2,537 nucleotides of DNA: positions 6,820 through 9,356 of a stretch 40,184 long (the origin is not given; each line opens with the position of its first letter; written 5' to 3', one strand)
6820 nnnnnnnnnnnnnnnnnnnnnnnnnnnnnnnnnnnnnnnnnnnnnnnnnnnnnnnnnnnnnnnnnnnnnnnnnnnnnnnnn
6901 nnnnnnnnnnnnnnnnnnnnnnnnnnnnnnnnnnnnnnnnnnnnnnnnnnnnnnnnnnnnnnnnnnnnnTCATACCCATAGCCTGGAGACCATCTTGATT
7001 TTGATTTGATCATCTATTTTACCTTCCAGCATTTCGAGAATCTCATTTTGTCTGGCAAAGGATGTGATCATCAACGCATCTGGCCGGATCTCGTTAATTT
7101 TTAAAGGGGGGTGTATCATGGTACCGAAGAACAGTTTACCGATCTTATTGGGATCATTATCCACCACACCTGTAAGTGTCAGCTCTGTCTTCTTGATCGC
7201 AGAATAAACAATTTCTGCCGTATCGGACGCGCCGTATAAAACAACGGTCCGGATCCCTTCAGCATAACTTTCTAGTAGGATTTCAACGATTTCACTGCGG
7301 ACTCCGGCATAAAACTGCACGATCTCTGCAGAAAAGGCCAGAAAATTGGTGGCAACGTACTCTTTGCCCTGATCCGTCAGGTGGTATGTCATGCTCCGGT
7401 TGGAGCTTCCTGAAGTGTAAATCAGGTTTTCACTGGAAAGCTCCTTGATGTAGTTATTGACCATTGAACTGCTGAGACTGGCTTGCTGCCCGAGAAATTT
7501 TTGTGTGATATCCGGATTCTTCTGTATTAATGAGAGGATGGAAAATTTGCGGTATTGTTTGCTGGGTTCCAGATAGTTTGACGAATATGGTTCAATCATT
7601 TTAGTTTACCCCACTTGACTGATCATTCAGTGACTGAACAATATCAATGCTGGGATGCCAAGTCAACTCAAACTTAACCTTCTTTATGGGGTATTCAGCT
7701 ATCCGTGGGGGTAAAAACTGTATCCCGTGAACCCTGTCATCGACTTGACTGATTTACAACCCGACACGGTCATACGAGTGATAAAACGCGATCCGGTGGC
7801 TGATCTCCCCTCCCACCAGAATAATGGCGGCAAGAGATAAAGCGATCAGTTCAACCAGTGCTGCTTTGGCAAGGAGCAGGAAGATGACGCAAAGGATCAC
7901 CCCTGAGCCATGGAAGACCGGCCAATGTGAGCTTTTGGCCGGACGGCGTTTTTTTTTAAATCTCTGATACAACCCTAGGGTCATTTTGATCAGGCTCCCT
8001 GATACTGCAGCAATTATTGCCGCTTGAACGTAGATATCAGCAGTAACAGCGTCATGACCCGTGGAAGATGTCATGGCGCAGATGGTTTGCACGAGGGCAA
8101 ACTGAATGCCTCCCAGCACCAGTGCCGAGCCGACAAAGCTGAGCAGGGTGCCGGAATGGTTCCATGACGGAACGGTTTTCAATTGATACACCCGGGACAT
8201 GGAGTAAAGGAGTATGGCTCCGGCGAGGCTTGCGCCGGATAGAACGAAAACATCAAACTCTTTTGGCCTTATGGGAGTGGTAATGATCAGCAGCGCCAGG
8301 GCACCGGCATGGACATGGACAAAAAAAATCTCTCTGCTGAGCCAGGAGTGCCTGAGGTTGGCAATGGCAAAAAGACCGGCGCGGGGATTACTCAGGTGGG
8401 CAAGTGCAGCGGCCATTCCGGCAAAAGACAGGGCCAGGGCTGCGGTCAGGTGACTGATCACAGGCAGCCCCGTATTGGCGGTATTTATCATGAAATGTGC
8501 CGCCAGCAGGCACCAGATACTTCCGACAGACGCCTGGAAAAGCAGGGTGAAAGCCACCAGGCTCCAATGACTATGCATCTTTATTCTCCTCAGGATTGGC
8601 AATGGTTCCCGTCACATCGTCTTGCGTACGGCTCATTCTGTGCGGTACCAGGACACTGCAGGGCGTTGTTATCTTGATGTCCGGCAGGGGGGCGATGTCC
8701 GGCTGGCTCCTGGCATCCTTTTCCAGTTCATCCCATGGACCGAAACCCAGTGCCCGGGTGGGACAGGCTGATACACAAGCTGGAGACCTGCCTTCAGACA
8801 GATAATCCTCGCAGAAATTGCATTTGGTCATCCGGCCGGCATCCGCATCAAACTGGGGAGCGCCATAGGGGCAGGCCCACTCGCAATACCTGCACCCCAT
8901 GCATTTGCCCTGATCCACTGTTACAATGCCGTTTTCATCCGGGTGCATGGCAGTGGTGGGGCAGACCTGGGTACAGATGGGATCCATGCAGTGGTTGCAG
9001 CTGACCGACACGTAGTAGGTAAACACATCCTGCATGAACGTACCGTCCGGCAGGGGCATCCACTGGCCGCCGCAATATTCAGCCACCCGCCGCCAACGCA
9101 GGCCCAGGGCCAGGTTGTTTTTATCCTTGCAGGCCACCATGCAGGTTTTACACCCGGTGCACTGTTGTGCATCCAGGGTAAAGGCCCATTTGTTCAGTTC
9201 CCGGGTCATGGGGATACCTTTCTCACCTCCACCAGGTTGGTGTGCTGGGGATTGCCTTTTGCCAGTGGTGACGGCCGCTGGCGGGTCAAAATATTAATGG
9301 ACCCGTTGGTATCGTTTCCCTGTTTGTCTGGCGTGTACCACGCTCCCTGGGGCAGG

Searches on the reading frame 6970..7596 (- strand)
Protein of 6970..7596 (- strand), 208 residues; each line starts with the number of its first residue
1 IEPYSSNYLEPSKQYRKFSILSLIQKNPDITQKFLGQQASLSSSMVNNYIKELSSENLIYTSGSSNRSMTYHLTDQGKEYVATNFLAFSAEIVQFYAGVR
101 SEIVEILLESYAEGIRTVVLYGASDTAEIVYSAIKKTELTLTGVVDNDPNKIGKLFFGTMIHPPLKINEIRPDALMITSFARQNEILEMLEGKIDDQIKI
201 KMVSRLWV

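Call 8: search_protein_families(library=pfam, proteins=[window:6970-7596:-], max_evalue=0.0001)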
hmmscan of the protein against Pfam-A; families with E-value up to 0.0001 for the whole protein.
window:6970-7596:- (208 aa): 5 families
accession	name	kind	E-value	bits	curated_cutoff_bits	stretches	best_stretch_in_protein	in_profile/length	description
PF13412.12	HTH_24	-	8.3e-09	35.3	21.9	1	17-59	5-47/48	Winged helix-turn-helix DNA-binding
PF08484.17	Methyltransf_14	-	8.4e-09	35.9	23.5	1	97-192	51-147/160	C-methyltransferase C-terminal domain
PF01047.28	MarR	-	4.1e-06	27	24.6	1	16-60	4-48/59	MarR family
PF14947.12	HTH_45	-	1.1e-05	25.7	25.5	1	18-81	9-66/77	Winged helix-turn-helix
PF08279.18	HTH_11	-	1.3e-05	25.4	25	1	16-57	1-43/55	HTH domain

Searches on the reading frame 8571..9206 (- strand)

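Call 8: search_protein_families(library=pfam, proteins=[window:8571-9206:-], max_evalue=0.0001)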
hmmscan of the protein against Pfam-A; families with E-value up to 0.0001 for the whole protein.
window:8571-9206:- (211 aa): 10 families
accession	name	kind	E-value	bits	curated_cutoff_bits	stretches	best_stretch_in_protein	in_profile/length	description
PF13247.11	Fer4_11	-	1.3e-24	86.7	26.2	1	62-156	2-98/100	4Fe-4S dicluster domain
PF12837.12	Fer4_6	-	5.9e-12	45.4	25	1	94-117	1-24/24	4Fe-4S binding domain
PF00037.32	Fer4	-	1.7e-11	43.8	21.1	1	95-117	1-23/24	4Fe-4S binding domain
PF12797.12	Fer4_2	-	2e-11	43.5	24.5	1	94-114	2-22/22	4Fe-4S binding domain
PF12838.12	Fer4_7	-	9.6e-11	42.4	27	1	69-116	1-52/52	4Fe-4S dicluster domain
PF13187.11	Fer4_9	-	5.9e-10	39.5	27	1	101-152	1-51/52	4Fe-4S dicluster domain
PF13237.11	Fer4_10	-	2.4e-08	34.2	25.5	0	68-113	7-53/53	4Fe-4S dicluster domain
PF12798.12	Fer4_3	-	2e-06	28.6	27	0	102-116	1-15/15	4Fe-4S binding domain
PF14697.11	Fer4_21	-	3.1e-05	24.5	35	0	70-114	8-53/59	4Fe-4S dicluster domain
PF25160.1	LdpA_Fe-S-bd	-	3.3e-05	24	27.6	0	72-115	4-41/49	LdpA Fe-S cluster-binding domain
